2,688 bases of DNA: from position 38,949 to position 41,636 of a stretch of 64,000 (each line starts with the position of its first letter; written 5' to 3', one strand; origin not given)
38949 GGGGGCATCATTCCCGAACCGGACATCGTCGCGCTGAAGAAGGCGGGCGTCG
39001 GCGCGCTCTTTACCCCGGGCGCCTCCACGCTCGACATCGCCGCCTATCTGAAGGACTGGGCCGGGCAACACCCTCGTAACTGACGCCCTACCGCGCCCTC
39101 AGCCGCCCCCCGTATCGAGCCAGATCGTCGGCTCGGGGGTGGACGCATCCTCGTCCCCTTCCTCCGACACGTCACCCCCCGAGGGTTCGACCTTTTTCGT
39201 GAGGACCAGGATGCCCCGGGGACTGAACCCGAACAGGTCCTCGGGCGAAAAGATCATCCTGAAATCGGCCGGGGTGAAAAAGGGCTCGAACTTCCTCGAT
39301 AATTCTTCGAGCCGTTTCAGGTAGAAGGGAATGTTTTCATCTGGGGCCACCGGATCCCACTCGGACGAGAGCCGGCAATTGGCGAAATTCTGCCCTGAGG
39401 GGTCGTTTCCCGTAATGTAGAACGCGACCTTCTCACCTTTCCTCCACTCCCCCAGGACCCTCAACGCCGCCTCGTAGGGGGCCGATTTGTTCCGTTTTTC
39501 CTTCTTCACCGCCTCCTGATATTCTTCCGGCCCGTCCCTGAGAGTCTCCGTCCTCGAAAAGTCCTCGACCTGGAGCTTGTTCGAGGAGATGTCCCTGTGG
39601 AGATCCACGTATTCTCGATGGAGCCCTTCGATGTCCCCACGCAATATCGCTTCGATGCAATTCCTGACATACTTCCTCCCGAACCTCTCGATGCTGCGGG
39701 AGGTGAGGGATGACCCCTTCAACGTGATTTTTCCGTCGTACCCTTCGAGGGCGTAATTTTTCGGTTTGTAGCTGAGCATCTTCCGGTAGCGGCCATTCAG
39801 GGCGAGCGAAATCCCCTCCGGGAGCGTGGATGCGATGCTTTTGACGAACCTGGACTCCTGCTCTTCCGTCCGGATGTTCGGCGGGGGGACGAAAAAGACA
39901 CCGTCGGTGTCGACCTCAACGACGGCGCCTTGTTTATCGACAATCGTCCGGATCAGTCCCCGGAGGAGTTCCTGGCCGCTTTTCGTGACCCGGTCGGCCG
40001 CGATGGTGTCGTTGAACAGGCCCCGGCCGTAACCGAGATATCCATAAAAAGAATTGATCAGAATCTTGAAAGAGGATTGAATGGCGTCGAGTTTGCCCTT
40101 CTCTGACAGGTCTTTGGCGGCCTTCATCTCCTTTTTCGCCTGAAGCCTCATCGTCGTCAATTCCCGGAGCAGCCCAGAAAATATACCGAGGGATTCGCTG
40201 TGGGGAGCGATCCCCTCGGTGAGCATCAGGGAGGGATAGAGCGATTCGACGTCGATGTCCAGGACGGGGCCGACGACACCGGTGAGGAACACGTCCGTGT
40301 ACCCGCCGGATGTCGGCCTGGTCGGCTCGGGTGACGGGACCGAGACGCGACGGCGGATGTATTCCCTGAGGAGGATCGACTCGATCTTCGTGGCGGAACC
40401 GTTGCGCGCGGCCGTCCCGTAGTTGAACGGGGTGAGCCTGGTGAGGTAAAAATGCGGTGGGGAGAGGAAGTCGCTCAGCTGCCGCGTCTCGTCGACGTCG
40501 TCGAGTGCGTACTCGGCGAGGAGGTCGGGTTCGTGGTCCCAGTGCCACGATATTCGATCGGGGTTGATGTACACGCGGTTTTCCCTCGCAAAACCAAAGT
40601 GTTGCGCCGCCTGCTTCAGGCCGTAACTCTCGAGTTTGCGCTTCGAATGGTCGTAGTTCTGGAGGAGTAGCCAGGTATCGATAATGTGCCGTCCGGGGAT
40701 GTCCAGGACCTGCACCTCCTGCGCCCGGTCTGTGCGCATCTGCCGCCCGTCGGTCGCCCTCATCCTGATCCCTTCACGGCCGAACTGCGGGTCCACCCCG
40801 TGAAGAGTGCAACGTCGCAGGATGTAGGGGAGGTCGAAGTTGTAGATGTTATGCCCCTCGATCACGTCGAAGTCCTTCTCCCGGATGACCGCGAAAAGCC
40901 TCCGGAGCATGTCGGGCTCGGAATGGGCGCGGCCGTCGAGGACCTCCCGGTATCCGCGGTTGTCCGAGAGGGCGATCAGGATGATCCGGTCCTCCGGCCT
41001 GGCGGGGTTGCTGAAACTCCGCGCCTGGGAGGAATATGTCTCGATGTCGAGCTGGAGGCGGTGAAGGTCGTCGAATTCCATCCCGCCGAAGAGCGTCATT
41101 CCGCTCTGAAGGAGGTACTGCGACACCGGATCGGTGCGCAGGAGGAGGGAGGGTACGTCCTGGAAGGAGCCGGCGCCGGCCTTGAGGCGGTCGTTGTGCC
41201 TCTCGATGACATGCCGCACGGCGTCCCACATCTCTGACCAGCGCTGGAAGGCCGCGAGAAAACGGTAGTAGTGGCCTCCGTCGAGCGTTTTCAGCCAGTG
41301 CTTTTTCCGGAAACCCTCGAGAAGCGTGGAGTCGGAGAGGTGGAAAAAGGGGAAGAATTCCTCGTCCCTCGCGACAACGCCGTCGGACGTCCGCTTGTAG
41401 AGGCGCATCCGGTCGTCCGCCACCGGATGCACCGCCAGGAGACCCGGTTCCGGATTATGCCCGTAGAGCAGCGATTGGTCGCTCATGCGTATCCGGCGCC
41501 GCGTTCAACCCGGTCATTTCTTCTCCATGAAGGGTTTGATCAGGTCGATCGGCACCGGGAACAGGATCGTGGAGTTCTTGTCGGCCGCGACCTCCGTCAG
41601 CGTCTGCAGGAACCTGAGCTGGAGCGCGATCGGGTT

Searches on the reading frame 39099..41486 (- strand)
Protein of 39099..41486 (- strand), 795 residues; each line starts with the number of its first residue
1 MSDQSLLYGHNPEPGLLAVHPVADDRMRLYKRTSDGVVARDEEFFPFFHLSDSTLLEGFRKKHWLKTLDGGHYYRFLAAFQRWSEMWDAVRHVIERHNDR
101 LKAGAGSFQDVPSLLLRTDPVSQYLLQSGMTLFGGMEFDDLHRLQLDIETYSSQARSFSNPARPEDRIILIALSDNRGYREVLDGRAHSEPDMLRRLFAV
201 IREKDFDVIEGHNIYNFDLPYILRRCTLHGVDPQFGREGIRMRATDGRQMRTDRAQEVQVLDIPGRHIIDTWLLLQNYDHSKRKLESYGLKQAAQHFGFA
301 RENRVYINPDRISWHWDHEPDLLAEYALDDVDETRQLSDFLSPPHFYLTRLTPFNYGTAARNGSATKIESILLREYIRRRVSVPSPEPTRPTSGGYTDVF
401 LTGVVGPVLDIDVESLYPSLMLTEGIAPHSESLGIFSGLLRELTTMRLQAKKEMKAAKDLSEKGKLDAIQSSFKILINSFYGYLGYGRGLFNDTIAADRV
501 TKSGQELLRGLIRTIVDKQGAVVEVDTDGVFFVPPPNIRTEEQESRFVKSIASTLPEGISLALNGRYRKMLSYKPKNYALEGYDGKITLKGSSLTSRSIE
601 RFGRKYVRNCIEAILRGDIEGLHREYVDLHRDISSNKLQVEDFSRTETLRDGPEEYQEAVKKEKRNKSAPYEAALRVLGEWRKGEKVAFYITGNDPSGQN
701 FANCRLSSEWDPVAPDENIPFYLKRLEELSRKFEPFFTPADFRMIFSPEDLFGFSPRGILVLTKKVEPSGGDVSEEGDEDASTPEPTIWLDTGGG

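Call 24: search_protein_families(library=pfam, proteins=[window:39099-41486:-], max_evalue=1)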
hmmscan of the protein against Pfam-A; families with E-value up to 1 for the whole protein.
window:39099-41486:- (795 aa): 4 families
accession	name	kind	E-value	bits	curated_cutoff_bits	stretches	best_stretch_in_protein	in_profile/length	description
PF00136.26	DNA_pol_B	-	2.8e-24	86.2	23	1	431-659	115-378/453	DNA polymerase family B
PF03104.25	DNA_pol_B_exo1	-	9.9e-18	64.9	23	1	187-291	140-240/242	DNA polymerase family B, exonuclease domain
PF13482.12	RNase_H_2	-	0.022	15.1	22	1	165-304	14-120/165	RNase_H superfamily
PF01267.22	F-actin_cap_A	-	0.23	11.4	24.2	1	637-711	86-161/263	F-actin capping protein alpha subunit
